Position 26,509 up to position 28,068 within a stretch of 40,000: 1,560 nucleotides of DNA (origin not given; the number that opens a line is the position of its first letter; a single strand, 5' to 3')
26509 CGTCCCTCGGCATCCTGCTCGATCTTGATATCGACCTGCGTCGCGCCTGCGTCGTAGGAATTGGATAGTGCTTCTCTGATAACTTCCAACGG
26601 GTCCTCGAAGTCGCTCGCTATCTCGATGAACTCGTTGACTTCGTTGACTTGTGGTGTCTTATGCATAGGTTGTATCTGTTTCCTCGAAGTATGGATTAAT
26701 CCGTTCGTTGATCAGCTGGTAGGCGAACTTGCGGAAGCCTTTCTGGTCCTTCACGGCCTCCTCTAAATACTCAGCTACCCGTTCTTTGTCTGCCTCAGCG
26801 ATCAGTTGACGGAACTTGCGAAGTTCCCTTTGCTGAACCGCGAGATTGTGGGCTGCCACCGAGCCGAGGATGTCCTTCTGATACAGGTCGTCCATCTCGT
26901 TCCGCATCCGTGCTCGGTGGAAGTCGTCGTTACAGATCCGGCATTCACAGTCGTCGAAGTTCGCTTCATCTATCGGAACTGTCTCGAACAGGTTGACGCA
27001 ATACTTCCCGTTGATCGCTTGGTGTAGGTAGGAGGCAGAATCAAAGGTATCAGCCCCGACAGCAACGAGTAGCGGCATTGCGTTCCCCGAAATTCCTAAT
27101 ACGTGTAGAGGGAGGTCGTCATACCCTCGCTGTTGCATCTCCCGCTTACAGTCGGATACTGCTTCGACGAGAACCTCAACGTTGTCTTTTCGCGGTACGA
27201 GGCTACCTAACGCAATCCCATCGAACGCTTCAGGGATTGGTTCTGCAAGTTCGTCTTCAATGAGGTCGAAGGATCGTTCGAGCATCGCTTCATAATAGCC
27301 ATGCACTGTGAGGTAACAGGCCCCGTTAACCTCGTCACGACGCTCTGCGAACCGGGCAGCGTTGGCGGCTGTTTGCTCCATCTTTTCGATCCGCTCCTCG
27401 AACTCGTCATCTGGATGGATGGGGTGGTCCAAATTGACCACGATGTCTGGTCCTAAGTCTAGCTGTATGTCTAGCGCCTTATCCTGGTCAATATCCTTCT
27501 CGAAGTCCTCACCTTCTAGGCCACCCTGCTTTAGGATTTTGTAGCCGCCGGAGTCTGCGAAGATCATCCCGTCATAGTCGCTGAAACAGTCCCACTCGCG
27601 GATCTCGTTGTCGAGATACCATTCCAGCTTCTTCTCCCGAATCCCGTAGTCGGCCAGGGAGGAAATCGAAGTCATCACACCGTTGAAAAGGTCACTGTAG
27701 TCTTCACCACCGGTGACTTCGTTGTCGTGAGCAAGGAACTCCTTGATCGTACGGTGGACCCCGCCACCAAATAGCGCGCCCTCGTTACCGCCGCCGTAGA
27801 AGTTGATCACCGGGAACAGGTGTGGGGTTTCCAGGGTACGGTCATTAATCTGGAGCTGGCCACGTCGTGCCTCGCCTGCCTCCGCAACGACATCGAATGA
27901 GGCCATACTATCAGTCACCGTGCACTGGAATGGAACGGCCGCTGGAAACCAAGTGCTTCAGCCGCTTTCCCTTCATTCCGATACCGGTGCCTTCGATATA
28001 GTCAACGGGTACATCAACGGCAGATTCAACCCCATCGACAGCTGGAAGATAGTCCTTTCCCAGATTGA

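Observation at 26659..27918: Second, shorter TGT paralogue in the same operon: two catalytically intact transglycosylases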

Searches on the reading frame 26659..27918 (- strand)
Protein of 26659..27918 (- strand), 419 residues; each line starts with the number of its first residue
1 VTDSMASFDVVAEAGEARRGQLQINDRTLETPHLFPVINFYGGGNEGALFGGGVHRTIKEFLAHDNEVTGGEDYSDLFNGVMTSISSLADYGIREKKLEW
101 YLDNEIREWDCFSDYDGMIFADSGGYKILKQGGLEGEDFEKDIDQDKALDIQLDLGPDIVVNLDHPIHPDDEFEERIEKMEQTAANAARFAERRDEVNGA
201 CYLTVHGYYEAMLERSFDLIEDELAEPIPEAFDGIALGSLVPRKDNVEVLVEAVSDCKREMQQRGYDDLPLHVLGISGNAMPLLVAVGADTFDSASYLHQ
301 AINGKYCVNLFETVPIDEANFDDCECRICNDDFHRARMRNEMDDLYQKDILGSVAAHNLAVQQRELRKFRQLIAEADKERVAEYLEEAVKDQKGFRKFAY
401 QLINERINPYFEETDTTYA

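Call 5: search_protein_families(library=pfam, proteins=[window:26659-27918:-], max_evalue=0.01)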
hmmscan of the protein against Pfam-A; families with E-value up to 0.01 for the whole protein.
window:26659-27918:- (419 aa): 1 family
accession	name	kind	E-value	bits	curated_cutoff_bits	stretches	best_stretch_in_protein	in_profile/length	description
PF01702.25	TGT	-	7.5e-30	104.6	26.3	1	110-387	68-350/357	Queuine tRNA-ribosyltransferase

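Call 8: search_protein_families(library=ncbifam, proteins=[window:26659-27918:-], max_evalue=0.01)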
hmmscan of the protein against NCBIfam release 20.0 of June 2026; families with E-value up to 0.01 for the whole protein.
window:26659-27918:- (419 aa): 5 families
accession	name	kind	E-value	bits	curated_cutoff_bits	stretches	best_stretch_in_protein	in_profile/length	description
TIGR00432.2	arcsn_tRNA_tgt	equivalog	1.2e-35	122.8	350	2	114-391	79-333/441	tRNA guanosine(15) transglycosylase TgtA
TIGR00449.1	tgt_general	superfamily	4e-25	88.5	47.6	1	112-380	77-353/367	tRNA-guanine transglycosylase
TIGR00430.1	Q_tRNA_tgt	equivalog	3.5e-13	49.2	306.75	1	111-382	76-356/368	tRNA guanosine(34) transglycosylase Tgt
NF040592.1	tRNA_mod_ArcS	equivalog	1.3e-09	37.2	440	1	279-393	140-237/575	archaeosine synthase subunit alpha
NF041059.1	DpdA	equivalog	1.5e-06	27.3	200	1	160-303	131-265/406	tRNA-guanine transglycosylase DpdA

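Call 13: search_solved_structures(query=window:26659-27918:-, max_evalue=0.001, show_alignments=2)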
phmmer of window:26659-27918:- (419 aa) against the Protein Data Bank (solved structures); distinct sequences matched with E-value up to 0.001: 46.
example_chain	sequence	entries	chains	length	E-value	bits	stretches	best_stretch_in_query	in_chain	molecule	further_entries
1iq8_A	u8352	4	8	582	1.5e-20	77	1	113-383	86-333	ARCHAEOSINE TRNA-GUANINE TRANSGLYCOSYLASE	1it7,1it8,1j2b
10fa_A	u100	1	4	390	5.7e-08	35.5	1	112-379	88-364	Queuine tRNA-ribosyltransferase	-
10fb_A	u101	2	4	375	6e-08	35.4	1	112-379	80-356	Queuine tRNA-ribosyltransferase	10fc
7apl_A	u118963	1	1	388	2.3e-07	33.5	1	111-378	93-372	Queuine tRNA-ribosyltransferase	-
3uvi_A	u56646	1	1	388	2.9e-07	33.2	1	111-378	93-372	Queuine tRNA-ribosyltransferase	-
6ygl_A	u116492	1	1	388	3.4e-07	32.9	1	111-378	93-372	Queuine tRNA-ribosyltransferase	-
4l56_A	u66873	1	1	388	4.7e-07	32.5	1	111-378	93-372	Queuine tRNA-ribosyltransferase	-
4dy1_A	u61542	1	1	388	5.6e-07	32.2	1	114-378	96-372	Queuine tRNA-ribosyltransferase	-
6ygv_A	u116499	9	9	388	5.7e-07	32.2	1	111-378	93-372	Queuine tRNA-ribosyltransferase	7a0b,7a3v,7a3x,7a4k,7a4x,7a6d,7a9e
7apm_A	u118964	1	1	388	7.1e-07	31.9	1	111-378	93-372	Queuine tRNA-ribosyltransferase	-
6ygm_A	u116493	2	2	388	1.1e-06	31.3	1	111-378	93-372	Queuine tRNA-ribosyltransferase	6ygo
6ygw_A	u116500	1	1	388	1.3e-06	31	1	111-378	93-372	Queuine tRNA-ribosyltransferase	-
1y5v_A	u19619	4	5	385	1.4e-06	30.9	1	111-378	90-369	Queuine tRNA-ribosyltransferase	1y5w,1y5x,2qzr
5i00_A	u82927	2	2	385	1.4e-06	30.9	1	111-378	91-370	Queuine tRNA-ribosyltransferase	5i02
1enu_A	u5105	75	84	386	1.4e-06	30.9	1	111-378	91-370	TRNA-GUANINE TRANSGLYCOSYLASE | QUEUINE TRNA-RIBOSYLTRANSFERASE | TRNA-GUANINE-TRANSGLYCOSYLASE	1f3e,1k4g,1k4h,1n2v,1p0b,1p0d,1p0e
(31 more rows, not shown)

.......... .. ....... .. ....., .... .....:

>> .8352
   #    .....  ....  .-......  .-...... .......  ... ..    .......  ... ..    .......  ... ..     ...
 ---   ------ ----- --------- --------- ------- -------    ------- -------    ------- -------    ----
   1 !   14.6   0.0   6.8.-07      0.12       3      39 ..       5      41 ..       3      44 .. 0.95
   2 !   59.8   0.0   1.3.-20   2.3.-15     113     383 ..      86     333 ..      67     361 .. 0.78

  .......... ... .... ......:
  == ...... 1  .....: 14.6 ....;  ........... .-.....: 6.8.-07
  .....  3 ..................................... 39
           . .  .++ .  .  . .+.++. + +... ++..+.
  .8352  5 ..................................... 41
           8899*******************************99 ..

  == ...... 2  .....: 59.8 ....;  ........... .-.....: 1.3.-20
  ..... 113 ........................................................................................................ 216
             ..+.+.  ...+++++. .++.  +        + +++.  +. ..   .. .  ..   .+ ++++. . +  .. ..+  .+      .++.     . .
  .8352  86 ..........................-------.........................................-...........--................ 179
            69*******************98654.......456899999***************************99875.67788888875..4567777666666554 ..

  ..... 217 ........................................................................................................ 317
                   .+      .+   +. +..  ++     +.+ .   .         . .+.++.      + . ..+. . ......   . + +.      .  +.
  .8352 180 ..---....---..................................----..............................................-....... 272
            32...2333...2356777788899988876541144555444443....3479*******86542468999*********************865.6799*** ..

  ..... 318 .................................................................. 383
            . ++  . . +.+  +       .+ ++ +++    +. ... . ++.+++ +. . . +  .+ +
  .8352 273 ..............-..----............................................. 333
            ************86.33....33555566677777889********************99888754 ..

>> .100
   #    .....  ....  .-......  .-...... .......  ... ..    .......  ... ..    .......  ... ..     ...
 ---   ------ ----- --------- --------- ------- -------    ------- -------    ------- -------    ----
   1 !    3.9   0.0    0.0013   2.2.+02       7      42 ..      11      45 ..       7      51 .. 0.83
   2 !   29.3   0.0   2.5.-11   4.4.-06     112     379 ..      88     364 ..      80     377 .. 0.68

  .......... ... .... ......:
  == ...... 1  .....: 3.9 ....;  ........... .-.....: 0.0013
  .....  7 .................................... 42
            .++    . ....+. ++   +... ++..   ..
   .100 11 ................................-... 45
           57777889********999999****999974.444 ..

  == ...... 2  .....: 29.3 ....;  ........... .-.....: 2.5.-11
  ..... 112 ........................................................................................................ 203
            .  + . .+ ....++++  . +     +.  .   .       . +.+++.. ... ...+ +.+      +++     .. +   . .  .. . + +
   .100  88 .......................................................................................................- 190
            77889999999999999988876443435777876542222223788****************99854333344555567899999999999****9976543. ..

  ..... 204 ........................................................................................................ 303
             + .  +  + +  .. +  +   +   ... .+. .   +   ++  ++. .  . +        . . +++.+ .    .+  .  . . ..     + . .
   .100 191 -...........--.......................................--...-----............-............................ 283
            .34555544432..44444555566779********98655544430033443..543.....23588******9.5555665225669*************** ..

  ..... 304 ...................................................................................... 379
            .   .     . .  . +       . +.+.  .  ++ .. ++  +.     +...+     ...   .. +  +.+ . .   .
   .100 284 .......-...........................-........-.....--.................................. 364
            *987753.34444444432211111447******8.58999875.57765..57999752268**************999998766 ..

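Call 15: find_homologous_proteins(query=window:26659-27918:-, max_evalue=0.00001)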
Query window:26659-27918:- (419 aa): 249 proteins with E <= 0.00001 among 6121 candidates; the best 120 are listed.
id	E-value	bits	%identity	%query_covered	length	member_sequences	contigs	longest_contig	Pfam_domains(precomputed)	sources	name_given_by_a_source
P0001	6.3e-270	913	95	99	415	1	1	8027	PF01702.26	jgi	jgi:tRNA-guanine family transglycosylase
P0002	4.4e-265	897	94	99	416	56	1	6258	PF01702.26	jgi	-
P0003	1.1e-263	893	93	99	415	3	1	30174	PF01702.26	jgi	jgi:tRNA-guanine family transglycosylase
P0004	2.5e-260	882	91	99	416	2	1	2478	PF01702.26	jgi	-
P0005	2.1e-258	875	90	99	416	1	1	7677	PF01702.26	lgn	-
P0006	9.0e-253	857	89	99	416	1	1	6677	PF01702.26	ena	-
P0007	2.5e-252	855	88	100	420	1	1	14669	PF01702.26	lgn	-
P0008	6.5e-252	854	89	99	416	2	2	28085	PF01702.26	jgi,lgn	jgi:tRNA-guanine family transglycosylase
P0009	1.0e-250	850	89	99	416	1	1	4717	PF01702.26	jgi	-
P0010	3.4e-250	848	88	99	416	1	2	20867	PF01702.26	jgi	-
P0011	7.1e-250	847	88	99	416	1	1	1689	PF01702.26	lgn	-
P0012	1.1e-249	847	87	99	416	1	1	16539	PF01702.26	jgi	-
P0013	3.4e-249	845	87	99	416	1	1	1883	PF01702.26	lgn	-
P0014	6.5e-249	844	88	99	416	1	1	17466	PF01702.26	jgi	jgi:tRNA-guanine family transglycosylase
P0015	2.0e-248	842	86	99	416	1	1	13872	PF01702.26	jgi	jgi:tRNA-guanine family transglycosylase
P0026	3.0e-238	809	83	100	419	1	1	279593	PF01702.26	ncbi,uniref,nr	ncbi:tRNA-guanine transglycosylase [Halobacteria archaeon AArc-curdl1]|uniref:tRNA-guanine transglyc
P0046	4.0e-134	466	51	97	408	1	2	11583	PF01702.26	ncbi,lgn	ncbi:MAG: tRNA-guanine transglycosylase [Candidatus Nanohalobium sp.]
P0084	1.4e-123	431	47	97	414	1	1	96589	PF01702.26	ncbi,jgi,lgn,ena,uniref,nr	ncbi:tRNA-guanine transglycosylase [Haloferax prahovense]|uniref:tRNA-guanine transglycosylase n=1 T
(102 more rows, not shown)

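Call 16: find_encoding_contigs(protein=P0026, flank=10000, max_places=2)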
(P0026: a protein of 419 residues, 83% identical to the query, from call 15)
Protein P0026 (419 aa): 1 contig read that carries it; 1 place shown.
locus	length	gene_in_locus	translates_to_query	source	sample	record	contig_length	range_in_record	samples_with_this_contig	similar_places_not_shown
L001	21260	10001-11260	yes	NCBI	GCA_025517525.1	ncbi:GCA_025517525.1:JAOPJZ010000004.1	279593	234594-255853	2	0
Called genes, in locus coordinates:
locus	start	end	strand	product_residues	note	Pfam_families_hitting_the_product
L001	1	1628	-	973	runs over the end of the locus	-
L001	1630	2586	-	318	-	-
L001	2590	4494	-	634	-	PF08665:PglZ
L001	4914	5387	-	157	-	-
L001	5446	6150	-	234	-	PF02568:ThiI, PF06508:QueC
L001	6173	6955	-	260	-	PF13353:Fer4_12 (weak), PF04055:Radical_SAM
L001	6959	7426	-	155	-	PF01242:PTPS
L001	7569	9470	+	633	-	PF01702:TGT, PF17884:DUF5591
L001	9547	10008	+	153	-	PF21818:DUF6884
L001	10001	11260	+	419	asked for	PF01702:TGT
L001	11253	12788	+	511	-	PF02518:HATPase_c, PF13589:HATPase_c_3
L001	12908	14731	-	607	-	PF01935:DUF87 (weak), PF05872:HerA_C (faint)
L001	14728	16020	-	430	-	PF09376:NurA (weak)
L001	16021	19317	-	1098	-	PF02463:SMC_N (weak), PF13175:AAA_15 (weak), PF13476:AAA_23, PF13555:AAA_29 (weak), PF06009: (faint), PF08614:ATG16 (faint), PF28019:HmpF (weak), PF13166:AAA_13, +3 more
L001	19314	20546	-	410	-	PF00149:Metallophos, PF12850:Metallophos_2 (weak)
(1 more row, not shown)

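Call 17: find_encoding_contigs(protein=P0084, flank=10000, max_places=2)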
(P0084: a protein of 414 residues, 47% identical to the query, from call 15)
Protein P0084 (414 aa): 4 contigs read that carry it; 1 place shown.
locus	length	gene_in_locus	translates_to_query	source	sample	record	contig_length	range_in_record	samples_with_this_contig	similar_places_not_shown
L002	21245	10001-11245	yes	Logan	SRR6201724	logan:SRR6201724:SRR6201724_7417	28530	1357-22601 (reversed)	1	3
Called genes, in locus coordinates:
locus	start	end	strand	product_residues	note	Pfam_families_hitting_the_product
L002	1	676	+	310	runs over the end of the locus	-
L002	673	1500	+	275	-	-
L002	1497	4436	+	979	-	-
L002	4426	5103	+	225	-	-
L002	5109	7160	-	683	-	PF01702:TGT, PF17884:DUF5591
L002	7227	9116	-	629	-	PF18780:HNH_repeat, PF14520:HHH_5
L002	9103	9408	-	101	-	-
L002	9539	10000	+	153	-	PF03883:H2O2_YaaD (weak), PF21818:DUF6884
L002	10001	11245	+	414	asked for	PF01702:TGT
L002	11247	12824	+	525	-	PF02518:HATPase_c, PF13589:HATPase_c_3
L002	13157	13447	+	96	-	-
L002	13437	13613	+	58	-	-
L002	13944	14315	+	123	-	PF13240:Zn_Ribbon_1 (weak), PF24460:DUF7575 (weak)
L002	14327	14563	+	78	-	-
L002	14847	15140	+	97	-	-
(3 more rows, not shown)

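Call 18: find_encoding_contigs(protein=P0046, flank=10000, max_places=2)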
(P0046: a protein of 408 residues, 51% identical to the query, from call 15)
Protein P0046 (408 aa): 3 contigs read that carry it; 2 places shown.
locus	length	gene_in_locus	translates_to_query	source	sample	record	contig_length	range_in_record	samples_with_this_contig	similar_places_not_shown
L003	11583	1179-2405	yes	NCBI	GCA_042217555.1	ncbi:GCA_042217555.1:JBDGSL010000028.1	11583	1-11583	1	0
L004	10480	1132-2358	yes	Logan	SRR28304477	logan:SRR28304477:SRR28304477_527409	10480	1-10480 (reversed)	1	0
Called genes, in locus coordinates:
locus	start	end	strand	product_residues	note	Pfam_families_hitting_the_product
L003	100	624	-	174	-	PF01541:GIY-YIG (weak)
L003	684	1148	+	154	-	PF21818:DUF6884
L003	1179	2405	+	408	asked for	PF01702:TGT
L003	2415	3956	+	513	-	PF02518:HATPase_c, PF13589:HATPase_c_3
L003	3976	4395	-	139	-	-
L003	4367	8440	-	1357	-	PF04851:ResIII, PF00270:DEAD (weak), PF00271:Helicase_C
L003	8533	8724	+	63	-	-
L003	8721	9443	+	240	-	PF02592:Vut_1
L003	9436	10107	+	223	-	PF01171:ATP_bind_3 (faint), PF02568:ThiI (weak), PF03054:tRNA_Me_trans (faint), PF06508:QueC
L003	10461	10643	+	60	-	-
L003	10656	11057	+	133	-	-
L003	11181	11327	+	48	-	-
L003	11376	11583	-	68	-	?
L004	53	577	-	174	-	PF01541:GIY-YIG (weak)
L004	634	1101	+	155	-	PF21818:DUF6884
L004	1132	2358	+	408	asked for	PF01702:TGT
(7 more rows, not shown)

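Call 27: find_related_loci(query=A1, collection=genome_contigs, flank=10000)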
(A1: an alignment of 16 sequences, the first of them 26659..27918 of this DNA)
Query A1 (419 aa) in genome_contigs; peptide patterns used: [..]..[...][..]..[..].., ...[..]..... (x = any residue, [..] = any of these).
76 stretches matched a pattern; 35 encode a relative of the query (tblastn E <= 1e-3); 34 distinct loci.
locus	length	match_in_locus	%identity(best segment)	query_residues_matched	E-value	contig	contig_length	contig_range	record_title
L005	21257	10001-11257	97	1-419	0e+0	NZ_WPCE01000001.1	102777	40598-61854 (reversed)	Halorubrum sp. CBA1125 contig30, whole genome shotgun sequence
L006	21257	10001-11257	97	1-419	0e+0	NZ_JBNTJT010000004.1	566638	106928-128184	Halorussus sp. AFM4 AFM4_scaffold4, whole genome shotgun sequence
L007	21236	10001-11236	95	1-412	0e+0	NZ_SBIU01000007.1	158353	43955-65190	Halorussus halobius strain HD8-83 Scaffold6_1, whole genome shotgun sequence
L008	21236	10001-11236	95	1-412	0e+0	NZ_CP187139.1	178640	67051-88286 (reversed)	Halorubrum xinjiangense strain MBLA0028 plasmid p1, complete sequence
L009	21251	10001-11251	84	5-419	0e+0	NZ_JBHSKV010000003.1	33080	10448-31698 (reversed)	Halorubrum glutamatedens strain CGMCC 1.16026 platanus_K_default_3, whole genome shotgun sequence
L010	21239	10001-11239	83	1-413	0e+0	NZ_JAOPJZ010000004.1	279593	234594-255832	Natronosalvus hydrolyticus strain AArc-curdl1 NODE_4, whole genome shotgun sequence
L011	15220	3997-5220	53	5-411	1e-148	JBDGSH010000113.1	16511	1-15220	MAG: Candidatus Nanohaloarchaea archaeon isolate DAL-WCL_22_64C1R DAL-WCL_22_64C1R_113, whole genome shotgun sequence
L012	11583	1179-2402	51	5-411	8e-140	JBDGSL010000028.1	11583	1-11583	MAG: Candidatus Nanohalobium sp. isolate DAL-WCL_22_75C1R DAL-WCL_22_75C1R_28, whole genome shotgun sequence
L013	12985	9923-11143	51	3-411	9e-132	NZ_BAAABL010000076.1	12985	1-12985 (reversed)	Halarchaeum salinum strain JCM 16330 sequence076, whole genome shotgun sequence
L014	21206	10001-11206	50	8-411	6e-131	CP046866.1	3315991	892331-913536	Salinibaculum litoreum strain HD8-45 chromosome, complete genome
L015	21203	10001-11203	48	8-411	1e-128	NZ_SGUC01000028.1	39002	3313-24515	Halorubrum sp. GN11_10-6_MGM NODE_28_length_39002_cov_45.676064, whole genome shotgun sequence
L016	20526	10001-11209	49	6-411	5e-128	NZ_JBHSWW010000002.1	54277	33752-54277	Halorubrum tibetense strain CGMCC 1.3239 GCM70026882_847, whole genome shotgun sequence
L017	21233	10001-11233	47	2-410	6e-127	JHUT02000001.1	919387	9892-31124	Natrinema mahii strain H13 Contig_01, whole genome shotgun sequence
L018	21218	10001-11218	49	4-411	2e-125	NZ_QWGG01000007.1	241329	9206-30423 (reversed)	Halosimplex salinum strain YPL4 Scaffold7_1, whole genome shotgun sequence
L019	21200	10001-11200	48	8-411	7e-125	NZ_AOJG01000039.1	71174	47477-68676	Halorubrum lipolyticum DSM 21995 contig_39, whole genome shotgun sequence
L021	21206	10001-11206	47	8-411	1e-124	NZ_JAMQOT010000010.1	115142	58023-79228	Natrinema salsiterrestre strain S1CR25-10 NODE_10_length_115142_cov_49.031379, whole genome shotgun sequence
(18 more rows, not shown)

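Call 32: search_protein_families(library=pfam, proteins=[L011:36-416:+, L011:424-945:-, L011:1796-2548:-, L011:2467-3195:-, L011:6776-8035:-, L011:8038-11952:-, L011:11955-12326:-, L011:12331-13122:-, L011:13119-15122:-, L012:10133-10627:+], max_evalue=0.01)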
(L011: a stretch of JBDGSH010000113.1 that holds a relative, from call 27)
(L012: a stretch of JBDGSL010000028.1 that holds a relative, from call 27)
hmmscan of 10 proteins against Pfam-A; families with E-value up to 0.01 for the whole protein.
L011:36-416:+ (126 aa): 1 family
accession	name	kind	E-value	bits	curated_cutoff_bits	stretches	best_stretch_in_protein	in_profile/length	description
PF01047.28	MarR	-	0.0035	17.6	24.6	1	2-30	30-58/59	MarR family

L011:424-945:- (173 aa): 2 families
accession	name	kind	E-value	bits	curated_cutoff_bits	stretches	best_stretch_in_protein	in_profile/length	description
PF01541.30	GIY-YIG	-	2e-09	38.1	22.6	1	14-86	2-74/78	GIY-YIG catalytic domain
PF20815.3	GIY_YIG_2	-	0.00038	20.9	22.4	0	62-90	108-135/153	GIY-YIG catalytic domain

L011:1796-2548:- (250 aa): 9 families
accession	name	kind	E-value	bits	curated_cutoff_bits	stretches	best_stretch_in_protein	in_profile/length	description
PF06508.19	QueC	-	1.6e-56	191.6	22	1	31-242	1-209/210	Queuosine biosynthesis protein QueC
PF01171.26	ATP_bind_3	-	7.6e-06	26.2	27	1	34-89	4-64/182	PP-loop family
PF02540.23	NAD_synthase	-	4.7e-05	23.1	21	1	31-112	19-103/242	NAD synthase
PF00764.25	Arginosuc_synth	-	7.8e-05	23.2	27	1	36-98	6-69/162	Arginosuccinate synthase N-terminal HUP domain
PF03054.22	tRNA_Me_trans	-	0.00011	22.3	20.6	1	30-86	1-67/202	tRNA methyl transferase HUP domain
PF01507.26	PAPS_reduct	-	0.0002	21.9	22.5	1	32-97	2-66/175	Phosphoadenosine phosphosulfate reductase domain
PF02568.20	ThiI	-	0.00071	19.7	20.5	1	30-100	4-81/197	Thiamine biosynthesis protein (ThiI)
PF24167.1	DUF7411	-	0.0024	17.9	28.7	1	30-114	1-81/194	Family of unknown function (DUF7411)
PF00733.27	Asn_synthase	-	0.0048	17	21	0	33-90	21-78/354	Asparagine synthase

L011:2467-3195:- (242 aa): 1 family
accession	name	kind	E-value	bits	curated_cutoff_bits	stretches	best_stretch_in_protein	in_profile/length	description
PF02592.20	Vut_1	-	2e-49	168.3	27.2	1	58-215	1-152/152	Putative vitamin uptake transporter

L011:6776-8035:- (419 aa): 5 families
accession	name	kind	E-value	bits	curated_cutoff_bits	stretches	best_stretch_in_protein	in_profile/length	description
PF01935.23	DUF87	-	4.4e-15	56.8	23.2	1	35-242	13-207/220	Helicase HerA, central domain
PF00004.35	AAA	-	4.6e-05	24.3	21.2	1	263-345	38-127/131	ATPase family associated with various cellular activities (AAA)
PF05872.18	HerA_C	-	8.8e-05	21.8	22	1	277-353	250-325/502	Helicase HerA-like C-terminal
PF05707.18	Zot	-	0.0024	17.8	20.3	0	287-343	84-141/197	Zonular occludens toxin (Zot)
PF13401.12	AAA_22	-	0.0078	17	27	0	44-67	6-29/130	AAA domain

L011:8038-11952:- (1304 aa): 1 family
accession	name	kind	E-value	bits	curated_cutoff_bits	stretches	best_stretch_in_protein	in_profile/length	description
PF13401.12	AAA_22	-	3.7e-05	24.5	27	1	73-226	9-104/130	AAA domain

L011:11955-12326:- (123 aa): 0 families

L011:12331-13122:- (263 aa): 0 families

L011:13119-15122:- (667 aa): 2 families
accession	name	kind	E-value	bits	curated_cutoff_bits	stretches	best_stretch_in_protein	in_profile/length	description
PF01663.27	Phosphodiest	-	7.3e-07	29.5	23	1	352-586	36-278/342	Type I phosphodiesterase / nucleotide pyrophosphatase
PF04286.17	DUF445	-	0.001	19.5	33.8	1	76-300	71-291/368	Protein of unknown function (DUF445)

L012:10133-10627:+ (164 aa): 1 family
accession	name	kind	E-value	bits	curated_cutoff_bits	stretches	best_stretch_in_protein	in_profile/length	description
PF12102.13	MrcB_N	-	6.1e-30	104.6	25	1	11-115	2-107/183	MrcB-like, N-terminal domain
